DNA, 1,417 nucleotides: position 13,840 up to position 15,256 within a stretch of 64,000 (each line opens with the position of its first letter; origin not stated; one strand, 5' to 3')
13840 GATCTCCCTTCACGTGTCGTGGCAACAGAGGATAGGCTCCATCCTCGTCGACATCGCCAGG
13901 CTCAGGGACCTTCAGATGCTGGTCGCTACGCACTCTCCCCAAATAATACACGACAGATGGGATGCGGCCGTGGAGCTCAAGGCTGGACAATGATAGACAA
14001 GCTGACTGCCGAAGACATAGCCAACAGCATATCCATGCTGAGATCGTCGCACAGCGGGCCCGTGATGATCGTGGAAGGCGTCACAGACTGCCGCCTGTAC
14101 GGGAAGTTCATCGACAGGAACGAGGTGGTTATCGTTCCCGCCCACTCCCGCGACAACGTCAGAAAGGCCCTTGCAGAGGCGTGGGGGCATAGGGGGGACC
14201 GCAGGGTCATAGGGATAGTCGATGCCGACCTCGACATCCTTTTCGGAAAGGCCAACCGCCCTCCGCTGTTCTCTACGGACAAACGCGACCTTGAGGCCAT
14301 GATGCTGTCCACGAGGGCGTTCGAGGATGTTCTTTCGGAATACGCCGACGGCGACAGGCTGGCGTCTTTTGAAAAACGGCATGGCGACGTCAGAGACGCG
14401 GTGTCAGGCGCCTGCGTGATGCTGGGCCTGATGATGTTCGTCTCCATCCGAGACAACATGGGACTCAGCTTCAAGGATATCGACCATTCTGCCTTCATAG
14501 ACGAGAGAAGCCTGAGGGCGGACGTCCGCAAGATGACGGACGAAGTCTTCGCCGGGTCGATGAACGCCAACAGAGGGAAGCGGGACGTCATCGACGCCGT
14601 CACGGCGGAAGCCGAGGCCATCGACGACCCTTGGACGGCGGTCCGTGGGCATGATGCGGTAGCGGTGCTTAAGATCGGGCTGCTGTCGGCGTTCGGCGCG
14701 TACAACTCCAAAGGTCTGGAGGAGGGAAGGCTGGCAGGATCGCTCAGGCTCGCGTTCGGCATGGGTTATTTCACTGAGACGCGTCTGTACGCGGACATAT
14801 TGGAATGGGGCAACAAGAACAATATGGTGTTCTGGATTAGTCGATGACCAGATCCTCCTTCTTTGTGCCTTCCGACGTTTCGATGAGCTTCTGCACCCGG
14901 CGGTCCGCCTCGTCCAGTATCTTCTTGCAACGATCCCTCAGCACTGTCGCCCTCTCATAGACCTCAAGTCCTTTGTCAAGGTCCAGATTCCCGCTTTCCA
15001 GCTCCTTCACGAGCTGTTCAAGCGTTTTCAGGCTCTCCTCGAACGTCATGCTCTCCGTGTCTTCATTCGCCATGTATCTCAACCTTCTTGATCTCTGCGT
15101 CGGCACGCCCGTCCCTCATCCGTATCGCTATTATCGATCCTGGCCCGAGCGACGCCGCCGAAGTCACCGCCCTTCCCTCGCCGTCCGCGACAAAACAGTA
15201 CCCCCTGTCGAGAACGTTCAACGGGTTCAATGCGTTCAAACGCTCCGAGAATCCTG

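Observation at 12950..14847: ABC-type ATPase plus DUF4435/Toprim two-gene module: PARIS (AriA/AriB)-like anti-virus system in an archaeal context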

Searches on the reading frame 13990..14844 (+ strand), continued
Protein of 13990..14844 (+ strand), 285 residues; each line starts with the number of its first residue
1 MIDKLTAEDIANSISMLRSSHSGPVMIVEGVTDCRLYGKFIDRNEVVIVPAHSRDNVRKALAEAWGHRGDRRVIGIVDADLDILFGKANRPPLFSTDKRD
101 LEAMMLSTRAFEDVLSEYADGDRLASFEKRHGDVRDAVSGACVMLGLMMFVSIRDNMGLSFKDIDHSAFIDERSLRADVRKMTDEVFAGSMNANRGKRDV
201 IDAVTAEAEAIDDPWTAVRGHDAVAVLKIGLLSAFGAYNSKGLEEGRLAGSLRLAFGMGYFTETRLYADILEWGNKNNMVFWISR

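Call 40: find_related_loci(query=A5, collection=metagenome_contigs, flank=4000)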
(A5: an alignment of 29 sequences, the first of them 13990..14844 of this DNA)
Query A5 (285 aa) in metagenome_contigs; peptide patterns used: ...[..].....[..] (x = any residue, [..] = any of these).
119 stretches matched a pattern; 111 encode a relative of the query (tblastn E <= 1e-3); the best 80 are kept; 80 distinct loci.
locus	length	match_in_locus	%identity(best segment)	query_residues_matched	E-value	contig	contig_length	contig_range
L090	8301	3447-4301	59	1-285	5e-115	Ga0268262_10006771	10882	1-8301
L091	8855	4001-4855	58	1-285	3e-114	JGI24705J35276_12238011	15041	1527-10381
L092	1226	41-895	56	1-285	4e-124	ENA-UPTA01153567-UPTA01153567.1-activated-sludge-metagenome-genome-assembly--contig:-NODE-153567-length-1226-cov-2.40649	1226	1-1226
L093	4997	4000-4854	58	1-285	8e-114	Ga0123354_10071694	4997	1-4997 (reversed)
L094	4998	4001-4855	58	1-285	3e-113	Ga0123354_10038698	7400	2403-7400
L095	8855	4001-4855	55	1-285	6e-112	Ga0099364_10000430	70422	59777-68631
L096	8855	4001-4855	57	1-285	8e-112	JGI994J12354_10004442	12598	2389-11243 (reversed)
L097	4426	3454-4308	57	1-285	4e-112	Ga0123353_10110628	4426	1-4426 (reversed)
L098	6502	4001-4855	56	1-285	1e-111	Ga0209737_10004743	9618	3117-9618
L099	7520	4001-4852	56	1-284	7e-111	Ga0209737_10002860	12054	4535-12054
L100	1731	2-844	58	5-285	4e-118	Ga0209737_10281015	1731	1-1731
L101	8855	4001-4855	55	1-285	6e-110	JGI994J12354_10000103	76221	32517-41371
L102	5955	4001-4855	54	1-285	6e-110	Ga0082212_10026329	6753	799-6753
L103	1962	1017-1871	56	1-285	2e-116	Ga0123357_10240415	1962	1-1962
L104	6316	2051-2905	54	1-285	8e-110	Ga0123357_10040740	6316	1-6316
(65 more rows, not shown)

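Call 41: find_related_loci(query=A5, collection=viral_contigs, flank=5000)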
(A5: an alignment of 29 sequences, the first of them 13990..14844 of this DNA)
Query A5 (285 aa) in viral_contigs; peptide patterns used: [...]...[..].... (x = any residue, [..] = any of these).
48 stretches matched a pattern, but none encodes a relative of the query by tblastn (E <= 1e-3).

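Call 54: search_solved_structures(query=L085:410-1762:+, max_evalue=0.00001, show_alignments=1)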
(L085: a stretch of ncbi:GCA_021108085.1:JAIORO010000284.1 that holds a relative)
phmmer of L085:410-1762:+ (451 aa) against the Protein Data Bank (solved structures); distinct sequences matched with E-value up to 0.00001: 4.
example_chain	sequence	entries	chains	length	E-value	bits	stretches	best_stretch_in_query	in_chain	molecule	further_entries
8ux9_B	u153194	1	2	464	2.6e-17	66.2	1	360-439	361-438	AriA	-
8v45_A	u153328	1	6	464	2.6e-17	66.2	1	360-439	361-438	AriA antitoxin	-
8v46_A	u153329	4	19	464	6.9e-17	64.8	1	360-439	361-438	AriA antitoxin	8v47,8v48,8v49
8ee4_A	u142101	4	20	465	8e-08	35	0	384-432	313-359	PtuA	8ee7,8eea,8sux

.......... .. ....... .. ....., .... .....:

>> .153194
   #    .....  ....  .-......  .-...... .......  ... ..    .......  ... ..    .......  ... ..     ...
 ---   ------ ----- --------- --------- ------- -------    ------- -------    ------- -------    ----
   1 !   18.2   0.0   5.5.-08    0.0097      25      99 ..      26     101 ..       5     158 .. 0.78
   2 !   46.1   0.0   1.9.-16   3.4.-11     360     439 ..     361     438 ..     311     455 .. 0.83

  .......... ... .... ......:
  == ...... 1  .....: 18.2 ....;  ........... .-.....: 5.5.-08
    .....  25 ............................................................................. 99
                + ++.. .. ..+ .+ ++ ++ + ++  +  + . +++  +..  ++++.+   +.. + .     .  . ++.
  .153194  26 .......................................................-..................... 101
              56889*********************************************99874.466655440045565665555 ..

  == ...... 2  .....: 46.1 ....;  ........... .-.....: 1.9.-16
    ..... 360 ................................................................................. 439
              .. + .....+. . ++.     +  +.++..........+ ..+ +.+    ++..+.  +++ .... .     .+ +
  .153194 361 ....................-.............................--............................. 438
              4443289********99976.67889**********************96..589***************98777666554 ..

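Call 55: search_solved_structures(query=L085:1743-2597:+, max_evalue=1, show_alignments=1)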
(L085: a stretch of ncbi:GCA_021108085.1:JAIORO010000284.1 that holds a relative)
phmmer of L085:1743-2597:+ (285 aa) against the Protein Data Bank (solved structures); distinct sequences matched with E-value up to 1: 2.
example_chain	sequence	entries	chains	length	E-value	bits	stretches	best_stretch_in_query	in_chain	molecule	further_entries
1p4a_A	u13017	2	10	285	0.81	12.4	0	48-136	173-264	Pur operon repressor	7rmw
1o57_A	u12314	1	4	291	0.81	12.4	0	48-136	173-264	PUR OPERON REPRESSOR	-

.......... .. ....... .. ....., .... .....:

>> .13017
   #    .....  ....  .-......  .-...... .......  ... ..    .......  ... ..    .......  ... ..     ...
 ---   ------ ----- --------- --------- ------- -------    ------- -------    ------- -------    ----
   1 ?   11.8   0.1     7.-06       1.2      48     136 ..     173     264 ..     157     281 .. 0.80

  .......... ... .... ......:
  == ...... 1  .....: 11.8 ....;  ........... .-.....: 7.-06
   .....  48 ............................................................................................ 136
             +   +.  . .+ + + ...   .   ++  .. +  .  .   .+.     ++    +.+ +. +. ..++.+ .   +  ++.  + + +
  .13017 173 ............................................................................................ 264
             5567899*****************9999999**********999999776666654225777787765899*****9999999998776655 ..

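Call 66: find_encoding_contigs(protein=P0078, flank=5000, max_places=1)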
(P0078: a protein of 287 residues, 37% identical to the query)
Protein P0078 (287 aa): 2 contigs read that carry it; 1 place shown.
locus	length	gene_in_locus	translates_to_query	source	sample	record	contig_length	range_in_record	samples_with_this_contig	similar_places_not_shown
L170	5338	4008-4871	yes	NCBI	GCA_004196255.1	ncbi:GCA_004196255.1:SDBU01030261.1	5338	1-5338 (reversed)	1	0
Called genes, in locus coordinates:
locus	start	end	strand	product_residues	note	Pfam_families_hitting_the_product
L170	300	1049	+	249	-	PF03591:AzlC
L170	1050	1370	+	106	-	PF05437:AzlD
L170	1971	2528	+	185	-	-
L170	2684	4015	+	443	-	PF02463:SMC_N (weak), PF13175:AAA_15, PF13476:AAA_23 (weak), PF00005:ABC_tran (faint), PF13304:AAA_21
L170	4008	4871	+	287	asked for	PF14491:DUF4435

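Call 67: find_encoding_contigs(protein=P0082, flank=5000, max_places=1)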
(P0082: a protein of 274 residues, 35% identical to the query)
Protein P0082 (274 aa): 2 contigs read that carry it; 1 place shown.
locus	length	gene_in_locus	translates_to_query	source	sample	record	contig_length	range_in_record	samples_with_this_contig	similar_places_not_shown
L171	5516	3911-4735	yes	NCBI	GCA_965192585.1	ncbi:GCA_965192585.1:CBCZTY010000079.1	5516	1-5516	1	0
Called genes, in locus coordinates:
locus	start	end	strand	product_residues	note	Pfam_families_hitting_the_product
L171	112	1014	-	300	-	PF01040:UbiA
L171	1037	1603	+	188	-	PF00849:PseudoU_synth_2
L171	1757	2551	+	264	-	PF07685:GATase_3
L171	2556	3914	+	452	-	PF13175:AAA_15, PF13476:AAA_23 (faint), PF00005:ABC_tran (faint), PF13304:AAA_21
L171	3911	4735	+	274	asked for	PF14491:DUF4435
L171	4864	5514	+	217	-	?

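Call 68: list_cluster_members(proteins=[P0032, P0042, P0045, P0070, P0150, P0190, P0186, P0157, P0178, P0187])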
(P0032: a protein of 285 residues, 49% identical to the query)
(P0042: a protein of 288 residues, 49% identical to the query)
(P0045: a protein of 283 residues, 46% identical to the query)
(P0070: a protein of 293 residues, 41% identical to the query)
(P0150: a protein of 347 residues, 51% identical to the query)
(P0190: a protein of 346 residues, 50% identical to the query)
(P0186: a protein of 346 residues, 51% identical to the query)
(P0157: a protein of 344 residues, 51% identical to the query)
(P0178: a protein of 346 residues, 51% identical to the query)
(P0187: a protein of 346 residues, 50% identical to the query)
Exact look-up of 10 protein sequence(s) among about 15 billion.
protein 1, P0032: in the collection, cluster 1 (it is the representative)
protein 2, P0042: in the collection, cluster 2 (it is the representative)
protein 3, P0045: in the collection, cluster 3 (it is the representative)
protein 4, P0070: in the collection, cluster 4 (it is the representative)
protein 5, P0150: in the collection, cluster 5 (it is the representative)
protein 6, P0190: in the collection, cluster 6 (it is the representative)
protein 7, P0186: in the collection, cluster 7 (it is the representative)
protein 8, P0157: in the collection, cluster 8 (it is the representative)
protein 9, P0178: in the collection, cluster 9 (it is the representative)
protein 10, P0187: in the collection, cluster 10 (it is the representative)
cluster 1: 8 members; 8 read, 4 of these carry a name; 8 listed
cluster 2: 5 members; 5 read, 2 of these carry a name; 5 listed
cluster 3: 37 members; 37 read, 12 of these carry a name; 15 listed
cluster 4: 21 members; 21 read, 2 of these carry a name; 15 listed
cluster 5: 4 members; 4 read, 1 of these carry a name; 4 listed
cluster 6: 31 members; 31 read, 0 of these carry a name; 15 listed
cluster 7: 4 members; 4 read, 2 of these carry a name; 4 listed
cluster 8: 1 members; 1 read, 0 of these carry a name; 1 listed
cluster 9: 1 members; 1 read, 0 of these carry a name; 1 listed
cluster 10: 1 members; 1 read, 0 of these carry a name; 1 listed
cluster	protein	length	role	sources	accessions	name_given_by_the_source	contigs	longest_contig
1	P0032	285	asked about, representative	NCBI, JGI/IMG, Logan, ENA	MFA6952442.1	MAG: DUF4435 domain-containing protein [Candidatus Methanomethylophilaceae archaeon] | hypothetical protein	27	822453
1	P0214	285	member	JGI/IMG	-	hypothetical protein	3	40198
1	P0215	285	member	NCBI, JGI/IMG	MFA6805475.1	MAG: DUF4435 domain-containing protein [Candidatus Methanomethylophilaceae archaeon]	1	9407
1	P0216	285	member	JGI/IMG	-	hypothetical protein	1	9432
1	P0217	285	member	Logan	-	-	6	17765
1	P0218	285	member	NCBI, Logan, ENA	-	-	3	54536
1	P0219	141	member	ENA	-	-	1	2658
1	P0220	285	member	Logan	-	-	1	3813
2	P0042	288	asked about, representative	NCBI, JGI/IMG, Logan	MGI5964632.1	MAG: DUF4435 domain-containing protein [Candidatus Methanomethylophilaceae archaeon] | hypothetical protein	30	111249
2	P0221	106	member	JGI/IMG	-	hypothetical protein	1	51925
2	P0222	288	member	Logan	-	-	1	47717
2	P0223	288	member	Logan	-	-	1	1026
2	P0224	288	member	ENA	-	-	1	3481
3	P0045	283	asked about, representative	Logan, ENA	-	-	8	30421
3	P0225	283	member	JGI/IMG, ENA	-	hypothetical protein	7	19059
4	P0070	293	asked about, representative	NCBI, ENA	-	-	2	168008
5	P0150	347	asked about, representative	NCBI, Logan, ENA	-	-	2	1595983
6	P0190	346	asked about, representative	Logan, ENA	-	-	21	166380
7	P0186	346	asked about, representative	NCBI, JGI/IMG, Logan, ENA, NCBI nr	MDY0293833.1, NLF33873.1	MAG: ATP-binding protein [Candidatus Methanomethylophilaceae archaeon] | ABC-type transport system involved in cytochrome c biogenesis ATPase subunit | ATP-binding protein [Candidatus Methanomethylophilaceae archaeon]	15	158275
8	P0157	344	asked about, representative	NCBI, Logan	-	-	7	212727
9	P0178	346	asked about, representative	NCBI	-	-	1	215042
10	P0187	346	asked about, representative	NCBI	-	-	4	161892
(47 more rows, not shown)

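Call 77: search_protein_families(library=phrogs, proteins=[window:13990-14844:+], max_evalue=0.001)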
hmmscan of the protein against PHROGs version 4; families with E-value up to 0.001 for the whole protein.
window:13990-14844:+ (285 aa): 1 family
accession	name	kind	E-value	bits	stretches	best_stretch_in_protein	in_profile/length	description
phrog_20954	-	unknown function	5.1e-18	66.5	1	25-270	31-278/285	-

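Call 80: fold_search(model_id=the predicted structure, library=viral)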
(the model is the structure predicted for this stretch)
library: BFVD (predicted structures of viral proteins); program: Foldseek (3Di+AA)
matches with E <= 10: 144; with E <= 0.001: 0
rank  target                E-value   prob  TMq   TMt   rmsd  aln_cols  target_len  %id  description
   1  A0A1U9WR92            2.8e-01  0.06  0.14  0.14  18.1       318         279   11  (no name in the UniProt tables at hand)
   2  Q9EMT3                9.0e-01  0.30  0.19  0.36   4.7        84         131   12  AMV116 [Amsacta moorei entomopoxvirus]
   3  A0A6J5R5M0            1.0e+00  0.04  0.13  0.08  17.5       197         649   12  Uncharacterized protein [uncultured Caudovirales phage]
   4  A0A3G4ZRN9            1.1e+00  0.08  0.12  0.08   7.2        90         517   18  Uncharacterized protein [Dasosvirus sp.]
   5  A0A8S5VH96            1.3e+00  0.35  0.16  0.14   3.4        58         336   16  DNA primase [Myoviridae sp. ctkfK18]
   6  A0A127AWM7            1.3e+00  0.12  0.16  0.27  10.6       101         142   14  DNA helicase [Bacillus phage SP-15]
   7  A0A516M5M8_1          1.3e+00  0.02  0.13  0.05  17.4       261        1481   10  (no name in the UniProt tables at hand)
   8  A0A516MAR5            1.5e+00  0.02  0.16  0.08  17.4       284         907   12  (no name in the UniProt tables at hand)
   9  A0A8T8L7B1            1.6e+00  0.11  0.18  0.17   6.2       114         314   16  (no name in the UniProt tables at hand)
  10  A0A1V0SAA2            1.6e+00  0.05  0.15  0.10  10.6       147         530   11  Periplasmic binding protein [Catovirus CTV1]
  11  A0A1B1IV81            1.7e+00  0.02  0.10  0.07  19.8       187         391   12  (no name in the UniProt tables at hand)
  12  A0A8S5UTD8            1.7e+00  0.02  0.15  0.08  19.9       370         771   11  DNA topoisomerase (ATP-hydrolyzing) [Myoviridae sp. ctYA416]
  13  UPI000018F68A         1.7e+00  0.01  0.13  0.11  23.0       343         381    9  (no name look-up for this kind of identifier)
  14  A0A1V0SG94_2          1.7e+00  0.01  0.11  0.04  21.2       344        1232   12  DUF3638 domain-containing protein [Hokovirus HKV1]
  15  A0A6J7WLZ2            1.8e+00  0.03  0.16  0.12  19.7       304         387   11  Asparagine synthase [uncultured Caudovirales phage]
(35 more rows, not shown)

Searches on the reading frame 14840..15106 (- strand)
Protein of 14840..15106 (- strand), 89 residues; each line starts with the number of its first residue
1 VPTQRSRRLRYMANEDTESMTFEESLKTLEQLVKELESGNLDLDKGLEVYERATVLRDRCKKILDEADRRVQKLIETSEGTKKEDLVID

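Call 64: search_protein_families(library=pfam, proteins=[window:14840-15106:-], max_evalue=0.001)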
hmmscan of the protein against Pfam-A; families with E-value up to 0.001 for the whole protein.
window:14840-15106:- (89 aa): 1 family
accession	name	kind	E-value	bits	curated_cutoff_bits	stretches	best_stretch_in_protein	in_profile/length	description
PF02609.21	Exonuc_VII_S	-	4.5e-16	59.1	24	1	22-73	1-52/52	Exonuclease VII small subunit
